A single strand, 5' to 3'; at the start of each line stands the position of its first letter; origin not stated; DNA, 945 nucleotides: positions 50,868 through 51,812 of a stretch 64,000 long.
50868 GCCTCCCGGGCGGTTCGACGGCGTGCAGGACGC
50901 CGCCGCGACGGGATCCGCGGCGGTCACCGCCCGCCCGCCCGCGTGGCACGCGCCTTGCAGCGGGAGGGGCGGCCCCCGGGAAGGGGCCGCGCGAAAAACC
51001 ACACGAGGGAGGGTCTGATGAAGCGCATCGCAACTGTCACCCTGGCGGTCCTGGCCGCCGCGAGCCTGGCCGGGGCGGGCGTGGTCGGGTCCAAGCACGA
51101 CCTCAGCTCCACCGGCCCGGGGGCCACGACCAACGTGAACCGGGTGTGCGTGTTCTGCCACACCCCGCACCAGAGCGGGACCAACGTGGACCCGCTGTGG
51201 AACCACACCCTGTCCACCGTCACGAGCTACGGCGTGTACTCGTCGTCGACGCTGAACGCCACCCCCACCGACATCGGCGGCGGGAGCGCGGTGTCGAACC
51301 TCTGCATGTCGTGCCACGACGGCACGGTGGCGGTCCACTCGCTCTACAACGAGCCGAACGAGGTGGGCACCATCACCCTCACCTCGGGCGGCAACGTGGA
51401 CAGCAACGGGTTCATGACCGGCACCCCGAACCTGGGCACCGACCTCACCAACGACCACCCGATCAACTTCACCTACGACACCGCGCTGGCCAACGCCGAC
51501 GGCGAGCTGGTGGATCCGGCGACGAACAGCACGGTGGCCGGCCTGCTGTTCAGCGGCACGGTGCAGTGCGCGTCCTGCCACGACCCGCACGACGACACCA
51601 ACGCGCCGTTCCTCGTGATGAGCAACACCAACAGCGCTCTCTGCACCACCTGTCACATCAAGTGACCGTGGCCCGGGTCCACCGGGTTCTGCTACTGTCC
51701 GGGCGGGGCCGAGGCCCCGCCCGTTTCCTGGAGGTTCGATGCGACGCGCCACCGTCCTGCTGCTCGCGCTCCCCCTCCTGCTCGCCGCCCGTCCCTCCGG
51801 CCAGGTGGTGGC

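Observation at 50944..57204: Sigma-54-driven module (tetraheme cytochrome - hairpin - PPIase - beta-barrel - NHL propeller - tetraheme - 7+1-heme cytochrome): candidate cytochrome-filament / EET secretion-assembly system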

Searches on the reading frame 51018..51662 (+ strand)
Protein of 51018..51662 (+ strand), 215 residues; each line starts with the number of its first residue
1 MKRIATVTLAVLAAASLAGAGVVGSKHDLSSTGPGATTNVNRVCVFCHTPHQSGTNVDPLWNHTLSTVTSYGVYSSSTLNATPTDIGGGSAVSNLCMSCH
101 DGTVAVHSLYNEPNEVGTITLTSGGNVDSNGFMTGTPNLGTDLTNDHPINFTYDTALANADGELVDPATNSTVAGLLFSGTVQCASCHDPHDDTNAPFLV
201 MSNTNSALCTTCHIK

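Call 6: search_protein_families(library=pfam, proteins=[window:51018-51662:+], max_evalue=0.01)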
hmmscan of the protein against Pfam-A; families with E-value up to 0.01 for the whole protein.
window:51018-51662:+ (215 aa): 4 families
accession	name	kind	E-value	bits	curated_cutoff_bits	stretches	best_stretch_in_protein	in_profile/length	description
PF09699.15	Paired_CXXCH_1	-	2.3e-13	50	20.6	1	183-213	8-36/41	Doubled CXXCH motif (Paired_CXXCH_1)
PF14537.11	Cytochrom_c3_2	-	2.1e-06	28.5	25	0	178-213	54-78/79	Cytochrome c3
PF14522.11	Cytochrome_C7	-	7.8e-06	26.1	24.8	1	182-213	14-66/67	Cytochrome c7 and related cytochrome c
PF22113.1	Mtrc-MtrF_II-IV_dom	-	0.0088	16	30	0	37-105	77-131/176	Outer membrane cytochrome MtrC/MtrF-like, domains II/IV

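Call 7: search_protein_families(library=ncbifam, proteins=[window:51018-51662:+], max_evalue=0.01)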
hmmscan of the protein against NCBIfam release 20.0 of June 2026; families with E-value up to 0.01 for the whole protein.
window:51018-51662:+ (215 aa): 5 families
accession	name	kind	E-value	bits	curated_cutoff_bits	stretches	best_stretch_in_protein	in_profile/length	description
TIGR01905.1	paired_CXXCH_1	subfamily_domain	8.4e-11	41.6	25.2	1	183-213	8-36/41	doubled CXXCH domain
TIGR03508.1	decahem_SO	subfamily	6.4e-07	29.1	192.2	1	179-214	141-175/258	DmsE family decaheme c-type cytochrome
NF041028.1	decahem_GSU2203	exception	3.6e-05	23.1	325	1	180-214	173-208/317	GSU2203 family decaheme c-type cytochrome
TIGR03153.1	cytochr_NrfH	equivalog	0.003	17.6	134.2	0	42-105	53-114/138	cytochrome c nitrite reductase small subunit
NF045722.1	c3_cytochr_TmcA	equivalog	0.0094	15.8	114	0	181-214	80-111/125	acidic tetraheme cytochrome c3 TmcA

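Call 15: find_encoding_contigs(protein=window:51018-51662:+, flank=10000, max_places=6)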
Protein window:51018-51662:+ (215 aa): 4 contigs read that carry it; 4 places shown.
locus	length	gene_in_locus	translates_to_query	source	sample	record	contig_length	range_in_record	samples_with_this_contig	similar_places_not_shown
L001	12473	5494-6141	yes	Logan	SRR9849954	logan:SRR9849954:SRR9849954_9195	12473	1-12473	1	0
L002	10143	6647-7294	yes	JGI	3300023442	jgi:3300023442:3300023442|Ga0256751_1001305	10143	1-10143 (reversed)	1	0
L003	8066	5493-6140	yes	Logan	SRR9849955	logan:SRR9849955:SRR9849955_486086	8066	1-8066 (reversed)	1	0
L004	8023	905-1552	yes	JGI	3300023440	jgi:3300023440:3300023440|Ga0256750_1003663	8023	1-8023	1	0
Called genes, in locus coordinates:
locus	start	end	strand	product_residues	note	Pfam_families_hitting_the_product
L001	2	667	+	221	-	?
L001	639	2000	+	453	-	PF00072:Response_reg, PF20161:VpsR (faint), PF00158:Sigma54_activat, PF14532:Sigma54_activ_2, PF07728:AAA_5, PF25601:AAA_lid_14, PF02954:HTH_8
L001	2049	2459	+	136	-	-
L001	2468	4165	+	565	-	PF14522:Cytochrome_C7 (faint), PF22678:Cytochrom_c_NrfB-like (faint), PF09699:Paired_CXXCH_1, PF14537:Cytochrom_c3_2 (weak), PF09699:Paired_CXXCH_1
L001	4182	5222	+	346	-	PF25021:TEN_NHL (faint), PF08450:SGL (faint), PF01436:NHL (faint), PF17170:DUF5128 (faint)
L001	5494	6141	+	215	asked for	PF14537:Cytochrom_c3_2 (faint), PF14522:Cytochrome_C7 (faint), PF09699:Paired_CXXCH_1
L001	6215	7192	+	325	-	PF13624:SurA_N_3, PF13145:Rotamase_2, PF13616:Rotamase_3, PF00639:Rotamase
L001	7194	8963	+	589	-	-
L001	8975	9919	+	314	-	PF24684:Vgb_lyase (faint), PF01436:NHL (faint), PF08450:SGL (weak)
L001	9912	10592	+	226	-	PF14522:Cytochrome_C7 (faint), PF09699:Paired_CXXCH_1 (weak)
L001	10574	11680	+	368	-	PF14522:Cytochrome_C7 (faint), PF22678:Cytochrom_c_NrfB-like (faint), PF09699:Paired_CXXCH_1 (weak), PF14537:Cytochrom_c3_2 (faint), PF22113:Mtrc-MtrF_II-IV_dom (weak), PF09699:Paired_CXXCH_1 (weak)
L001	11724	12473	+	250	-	?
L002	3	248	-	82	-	?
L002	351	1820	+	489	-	PF21563:Mcp40H-20_sensor (weak), PF00512:HisKA, PF02518:HATPase_c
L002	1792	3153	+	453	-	PF00072:Response_reg, PF20161:VpsR (faint), PF00158:Sigma54_activat, PF14532:Sigma54_activ_2, PF07728:AAA_5, PF25601:AAA_lid_14, PF02954:HTH_8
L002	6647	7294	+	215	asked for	PF14537:Cytochrom_c3_2 (faint), PF14522:Cytochrome_C7 (faint), PF09699:Paired_CXXCH_1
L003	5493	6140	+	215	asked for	PF14537:Cytochrom_c3_2 (faint), PF14522:Cytochrome_C7 (faint), PF09699:Paired_CXXCH_1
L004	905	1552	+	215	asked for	PF14537:Cytochrom_c3_2 (faint), PF14522:Cytochrome_C7 (faint), PF09699:Paired_CXXCH_1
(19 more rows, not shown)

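Call 16: search_solved_structures(query=window:51018-51662:+, max_evalue=10, show_alignments=2)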
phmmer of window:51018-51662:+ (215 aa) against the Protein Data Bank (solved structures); distinct sequences matched with E-value up to 10: 3.
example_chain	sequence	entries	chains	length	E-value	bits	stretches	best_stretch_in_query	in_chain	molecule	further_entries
7tfs_A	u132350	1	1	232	1.2e-37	132.8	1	7-215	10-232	Cytochrome c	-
9yuq_N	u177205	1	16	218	3.6e-33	118.2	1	1-215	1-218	Putative multiheme cytochrome c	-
7rh5_c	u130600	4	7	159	0.58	13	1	86-173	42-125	LpqE protein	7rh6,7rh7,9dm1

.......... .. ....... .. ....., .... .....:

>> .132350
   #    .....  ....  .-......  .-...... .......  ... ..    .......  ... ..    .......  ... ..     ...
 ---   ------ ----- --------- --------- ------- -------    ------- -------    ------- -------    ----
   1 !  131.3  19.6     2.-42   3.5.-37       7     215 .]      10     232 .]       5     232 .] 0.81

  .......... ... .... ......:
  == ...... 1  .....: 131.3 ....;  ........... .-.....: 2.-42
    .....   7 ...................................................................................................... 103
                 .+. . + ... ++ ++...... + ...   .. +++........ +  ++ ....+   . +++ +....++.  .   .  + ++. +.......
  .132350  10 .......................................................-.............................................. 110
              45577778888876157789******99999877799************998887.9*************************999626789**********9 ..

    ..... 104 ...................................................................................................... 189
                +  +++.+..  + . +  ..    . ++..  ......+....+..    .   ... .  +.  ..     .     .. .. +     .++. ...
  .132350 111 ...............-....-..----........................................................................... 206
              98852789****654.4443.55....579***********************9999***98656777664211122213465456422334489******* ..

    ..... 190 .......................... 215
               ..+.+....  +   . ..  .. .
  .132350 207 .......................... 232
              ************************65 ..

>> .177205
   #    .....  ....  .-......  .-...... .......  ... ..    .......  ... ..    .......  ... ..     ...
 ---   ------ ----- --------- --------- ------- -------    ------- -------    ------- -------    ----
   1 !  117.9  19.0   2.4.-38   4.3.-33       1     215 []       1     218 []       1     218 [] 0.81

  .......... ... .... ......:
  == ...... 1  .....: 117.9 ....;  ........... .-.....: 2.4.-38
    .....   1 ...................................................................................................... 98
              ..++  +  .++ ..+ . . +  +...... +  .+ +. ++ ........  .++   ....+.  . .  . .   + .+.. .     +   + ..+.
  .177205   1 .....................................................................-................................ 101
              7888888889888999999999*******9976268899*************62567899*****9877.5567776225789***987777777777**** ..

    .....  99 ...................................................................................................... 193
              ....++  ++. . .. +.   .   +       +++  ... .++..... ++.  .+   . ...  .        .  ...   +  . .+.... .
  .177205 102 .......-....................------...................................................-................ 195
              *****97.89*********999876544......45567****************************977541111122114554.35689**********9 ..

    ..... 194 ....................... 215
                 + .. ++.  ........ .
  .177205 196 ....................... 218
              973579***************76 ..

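Call 20: find_homologous_proteins(query=window:51018-51662:+, max_evalue=0.00001)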
Query window:51018-51662:+ (215 aa): 4612 proteins with E <= 0.00001 among 6297 candidates; the best 120 are listed.
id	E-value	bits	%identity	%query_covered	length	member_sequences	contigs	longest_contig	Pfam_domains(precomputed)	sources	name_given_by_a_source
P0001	6.5e-137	472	100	100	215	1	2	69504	PF09699.16,PF14537.12,PF14522.12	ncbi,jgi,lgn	-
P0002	2.9e-111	388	86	89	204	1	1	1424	PF09699.16,PF14537.12,PF14522.12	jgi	-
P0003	9.4e-97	341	75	100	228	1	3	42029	PF09699.16,PF14537.12,PF14522.12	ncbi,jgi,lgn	-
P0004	2.3e-96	339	72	100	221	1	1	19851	PF09699.16,PF14537.12,PF14522.12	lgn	-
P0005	5.3e-94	332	71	100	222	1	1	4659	PF09699.16,PF14537.12,PF14522.12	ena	-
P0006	6.4e-93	328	68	100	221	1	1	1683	PF09699.16,PF14537.12,PF14522.12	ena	-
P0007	6.8e-93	328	71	100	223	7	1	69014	PF09699.16,PF14522.12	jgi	-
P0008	1.1e-92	327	71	100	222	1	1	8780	PF09699.16,PF14537.12,PF14522.12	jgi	-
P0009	2.0e-92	327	70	100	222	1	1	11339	PF09699.16,PF14537.12,PF14522.12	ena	-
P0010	1.8e-91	323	69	100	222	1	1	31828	PF09699.16,PF14537.12,PF14522.12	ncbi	-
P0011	2.8e-91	323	70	100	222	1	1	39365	PF09699.16,PF14537.12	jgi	-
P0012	1.8e-90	320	72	90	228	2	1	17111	PF09699.16,PF14537.12,PF14522.12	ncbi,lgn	ncbi:MAG: cytochrome c3 family protein [Thermoanaerobaculales bacterium]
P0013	6.5e-90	318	67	100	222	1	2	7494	PF09699.16,PF14522.12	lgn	-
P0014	8.1e-90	318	69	100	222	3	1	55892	PF09699.16,PF14537.12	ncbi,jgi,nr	ncbi:MAG: cytochrome c3 family protein [Acidobacteria bacterium]|nr:cytochrome c3 family protein [Ac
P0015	8.4e-90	318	69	89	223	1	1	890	PF09699.16,PF14537.12,PF14522.12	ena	-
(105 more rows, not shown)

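Call 27: find_related_loci(query=A1, collection=genome_contigs, flank=10000)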
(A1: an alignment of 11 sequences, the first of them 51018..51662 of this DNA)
Query A1 (215 aa) in genome_contigs; peptide patterns used: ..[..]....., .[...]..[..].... (x = any residue, [..] = any of these).
600 stretches matched a pattern (row limit reached: there are more); 594 encode a relative of the query (tblastn E <= 1e-3); the best 80 are kept; 80 distinct loci.
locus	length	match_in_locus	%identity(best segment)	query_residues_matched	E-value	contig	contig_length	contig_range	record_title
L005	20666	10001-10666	69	1-215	3e-96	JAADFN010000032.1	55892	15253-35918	MAG: Acidobacteriota bacterium isolate M_MaxBin.030 contig-127_1605, whole genome shotgun sequence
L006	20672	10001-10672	63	1-215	7e-82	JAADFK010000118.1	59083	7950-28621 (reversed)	MAG: Acidobacteriota bacterium isolate M_MaxBin.023 contig-127_330, whole genome shotgun sequence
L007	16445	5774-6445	62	1-215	5e-81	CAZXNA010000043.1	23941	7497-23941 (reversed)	MAG TPA_asm: uncultured Thermoanaerobaculia bacterium isolate binchicken_co64_62 genome assembly, contig: NODE_1416_leng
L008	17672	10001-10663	55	7-215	1e-66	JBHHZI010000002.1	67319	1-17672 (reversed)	MAG: Acidobacteriota bacterium isolate Maj_1_bin.40 NODE_85_length_67319_cov_7.049269, whole genome shotgun sequence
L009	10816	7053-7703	54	5-215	2e-58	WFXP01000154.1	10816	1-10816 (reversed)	MAG: Gammaproteobacteria bacterium isolate S141_57 k151_71769, whole genome shotgun sequence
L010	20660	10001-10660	47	4-215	7e-53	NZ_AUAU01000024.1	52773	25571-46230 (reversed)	Geothrix fermentans DSM 14018 G398DRAFT_scaffold00019.19_C, whole genome shotgun sequence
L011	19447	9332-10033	46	22-215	3e-52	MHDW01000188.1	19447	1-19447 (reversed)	MAG: Nitrospirae bacterium GWC2_42_7 gwc2_scaffold_5576, whole genome shotgun sequence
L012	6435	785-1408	45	1-215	3e-50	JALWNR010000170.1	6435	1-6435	MAG: Bacteroidales bacterium isolate M17_metabat2_scaf2bin.272 M17_NODE_15825_length_6435_cov_2.464014, whole genome sho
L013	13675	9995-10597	45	4-213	4e-50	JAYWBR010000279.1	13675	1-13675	MAG: Verrucomicrobiota bacterium isolate GL93_UP_metabat_23 GL93_UP_metabat_23_278, whole genome shotgun sequence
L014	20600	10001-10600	45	4-215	1e-49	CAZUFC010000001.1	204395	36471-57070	MAG TPA_asm: uncultured bacterium isolate SRP141376_co4_129 genome assembly, contig: NODE_46_length_204395_cov_8.622233,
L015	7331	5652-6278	46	4-215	2e-49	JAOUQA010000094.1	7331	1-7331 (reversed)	MAG: Gammaproteobacteria bacterium isolate 8_1_Oct_SF_Bin73 8_1_Oct_SF_Bin73_scaffold_9584_c1, whole genome shotgun sequ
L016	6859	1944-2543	51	22-215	2e-49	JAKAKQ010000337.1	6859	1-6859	MAG: Nitrospirae bacterium isolate WY4.bin7 NODE_14647_length_6859_cov_1.680481, whole genome shotgun sequence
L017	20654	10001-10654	45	1-215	8e-49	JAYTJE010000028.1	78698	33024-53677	MAG: Nitrospirota bacterium isolate GFS_2908 GFS_2908_27, whole genome shotgun sequence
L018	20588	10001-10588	45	9-213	2e-48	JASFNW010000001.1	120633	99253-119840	MAG: Desulfobacterales bacterium isolate D0819M02metaG_Bin_17 D0819M02metaG_FD_scaffold_2_c1, whole genome shotgun seque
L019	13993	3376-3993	43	1-215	2e-48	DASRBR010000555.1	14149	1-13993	MAG TPA_asm: Verrucomicrobiia bacterium isolate SMAG_U9932 k141_435006, whole genome shotgun sequence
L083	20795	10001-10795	39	2-215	1e-39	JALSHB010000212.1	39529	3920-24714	MAG: Chromatiales bacterium isolate 354-166_metabat1_scaf2bin.062 354-166_scaffold_853_c1, whole genome shotgun sequence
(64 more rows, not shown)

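Call 75: predict_structure(alignment_id=A3)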
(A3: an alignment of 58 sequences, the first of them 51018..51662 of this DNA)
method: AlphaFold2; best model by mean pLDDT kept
length: 215 residues; sequences in the alignment: 58
mean_pLDDT: 53.2   pTM: 0.49
mean pLDDT of the five models: 53.2, 52.8, 51.8, 51.6, 44.8
residues with pLDDT >= 90: 0; 70-90: 27; 50-70: 90; < 50: 98
segments of 3 or more residues with pLDDT < 50: 16-31, 40-64, 72-80, 110-116, 136-147, 188-210, 212-215
pLDDT, mean of each block of 10 residues (from residue 1): 72 53 45 50 41 31 54 43 57 60 58 48 56 48 47 80 76 69 55 38 40 45
secondary structure, 60 per line:
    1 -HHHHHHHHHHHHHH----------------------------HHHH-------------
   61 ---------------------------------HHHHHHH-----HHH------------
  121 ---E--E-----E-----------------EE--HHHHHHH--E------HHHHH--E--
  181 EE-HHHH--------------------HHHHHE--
elements in order: H2-15 H44-47 H94-100 H155-161 H171-175 H184-187 H208-212

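Call 77: fold_search(model_id=the predicted structure, library=pdb)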
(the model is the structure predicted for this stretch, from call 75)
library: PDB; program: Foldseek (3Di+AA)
matches with E <= 10: 0; with E <= 0.001: 0
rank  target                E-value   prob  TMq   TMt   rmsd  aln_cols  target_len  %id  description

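Call 82: search_protein_families(library=pfam, proteins=[L083:138-1049:+, L083:1094-2170:+, L083:2375-4147:+, L083:4213-4629:+, L083:4659-5318:+, L083:5436-7061:+, L083:7101-7739:+, L083:7703-8818:+, L083:8829-9893:+, L083:9944-12661:+], max_evalue=0.001)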
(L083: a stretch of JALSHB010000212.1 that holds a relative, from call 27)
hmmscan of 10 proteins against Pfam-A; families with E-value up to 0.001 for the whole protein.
L083:138-1049:+ (304 aa): 3 families
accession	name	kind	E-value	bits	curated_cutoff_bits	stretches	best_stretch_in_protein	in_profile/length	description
PF09699.15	Paired_CXXCH_1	-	1.2e-08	34.9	20.6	1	264-304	8-38/41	Doubled CXXCH motif (Paired_CXXCH_1)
PF14522.11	Cytochrome_C7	-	1.9e-05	24.8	24.8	0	262-303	13-49/67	Cytochrome c7 and related cytochrome c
PF22113.1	Mtrc-MtrF_II-IV_dom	-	9e-05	22.5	30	0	264-303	122-164/176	Outer membrane cytochrome MtrC/MtrF-like, domains II/IV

L083:1094-2170:+ (359 aa): 5 families
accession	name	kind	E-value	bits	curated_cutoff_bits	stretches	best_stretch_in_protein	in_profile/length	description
PF00639.27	Rotamase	-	3.9e-16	60.2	21.7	1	216-309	2-97/97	PPIC-type PPIASE domain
PF13145.12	Rotamase_2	-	3e-14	54.3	27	1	189-323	1-121/121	PPIC-type PPIASE domain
PF13616.12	Rotamase_3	-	3.8e-14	53.7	22.5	1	207-306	12-111/116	PPIC-type PPIASE domain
PF13624.11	SurA_N_3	-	9.1e-08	32.5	27.2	1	64-152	40-126/162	SurA-like N-terminal domain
PF13623.11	SurA_N_2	-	2.7e-07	31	28.5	1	68-150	41-130/145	SurA-like N-terminal domain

L083:2375-4147:+ (591 aa): 0 families

L083:4213-4629:+ (139 aa): 2 families
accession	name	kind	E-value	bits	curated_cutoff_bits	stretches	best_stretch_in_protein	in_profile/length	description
PF14522.11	Cytochrome_C7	-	4.1e-15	55.8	24.8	1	50-112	1-67/67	Cytochrome c7 and related cytochrome c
PF02085.21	Cytochrom_CIII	-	3.4e-05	24.6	22.9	0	43-69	14-39/101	Class III cytochrome C family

L083:4659-5318:+ (220 aa): 3 families
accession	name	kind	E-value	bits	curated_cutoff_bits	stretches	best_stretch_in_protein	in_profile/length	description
PF14522.11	Cytochrome_C7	-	5.2e-11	42.7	24.8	1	137-199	1-67/67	Cytochrome c7 and related cytochrome c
PF02085.21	Cytochrom_CIII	-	1.2e-05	26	22.9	0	132-156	16-39/101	Class III cytochrome C family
PF14537.11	Cytochrom_c3_2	-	4.6e-05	24.2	25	0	175-206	6-41/79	Cytochrome c3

L083:5436-7061:+ (542 aa): 2 families
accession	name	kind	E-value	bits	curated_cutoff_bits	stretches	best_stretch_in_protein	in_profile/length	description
PF25489.1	At5g54830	-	0.00025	21.5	27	0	179-255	41-126/126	At5g54830-like domain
PF02561.19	FliS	-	0.00089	20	26.7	0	408-448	27-65/115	Flagellar protein FliS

L083:7101-7739:+ (213 aa): 1 family
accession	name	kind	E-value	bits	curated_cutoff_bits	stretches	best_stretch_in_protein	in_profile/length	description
PF14522.11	Cytochrome_C7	-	7.2e-11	42.2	24.8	1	144-204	1-67/67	Cytochrome c7 and related cytochrome c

L083:7703-8818:+ (372 aa): 2 families
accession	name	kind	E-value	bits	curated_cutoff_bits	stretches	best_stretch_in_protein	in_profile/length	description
PF17170.10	DUF5128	-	1.5e-10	41.2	22.9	1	206-262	51-109/321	6-bladed beta-propeller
PF01436.27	NHL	-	4.4e-06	26.9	20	0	196-224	1-28/28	NHL repeat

L083:8829-9893:+ (355 aa): 6 families
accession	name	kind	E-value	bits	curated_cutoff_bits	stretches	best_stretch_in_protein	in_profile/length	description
PF01436.27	NHL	-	6e-29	99.1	20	1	175-203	1-28/28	NHL repeat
PF17170.10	DUF5128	-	2.5e-19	70.1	22.9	1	279-341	52-115/321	6-bladed beta-propeller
PF08450.18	SGL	-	1.4e-09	38.4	26.3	0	105-173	154-223/246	SMP-30/Gluconolactonase/LRE-like region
PF25021.1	TEN_NHL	-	8.2e-09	35.3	27.1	0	130-200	27-96/357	Teneurin NHL domain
PF06739.17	SBBP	-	7.6e-07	29.4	20.5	0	267-285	10-28/38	Beta-propeller repeat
PF01731.26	Arylesterase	-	0.00015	22.3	21.3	0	175-202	53-80/86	Arylesterase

L083:9944-12661:+ (906 aa): 4 families
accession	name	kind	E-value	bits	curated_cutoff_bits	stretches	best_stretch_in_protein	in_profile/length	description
PF09699.15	Paired_CXXCH_1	-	2.4e-19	69.2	20.6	0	441-465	1-25/41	Doubled CXXCH motif (Paired_CXXCH_1)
PF14522.11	Cytochrome_C7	-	1.1e-10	41.6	24.8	0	275-369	13-67/67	Cytochrome c7 and related cytochrome c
PF22113.1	Mtrc-MtrF_II-IV_dom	-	4.8e-09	36.4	30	1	229-330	79-166/176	Outer membrane cytochrome MtrC/MtrF-like, domains II/IV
PF14537.11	Cytochrom_c3_2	-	7.6e-08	33.2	25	0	440-457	51-68/79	Cytochrome c3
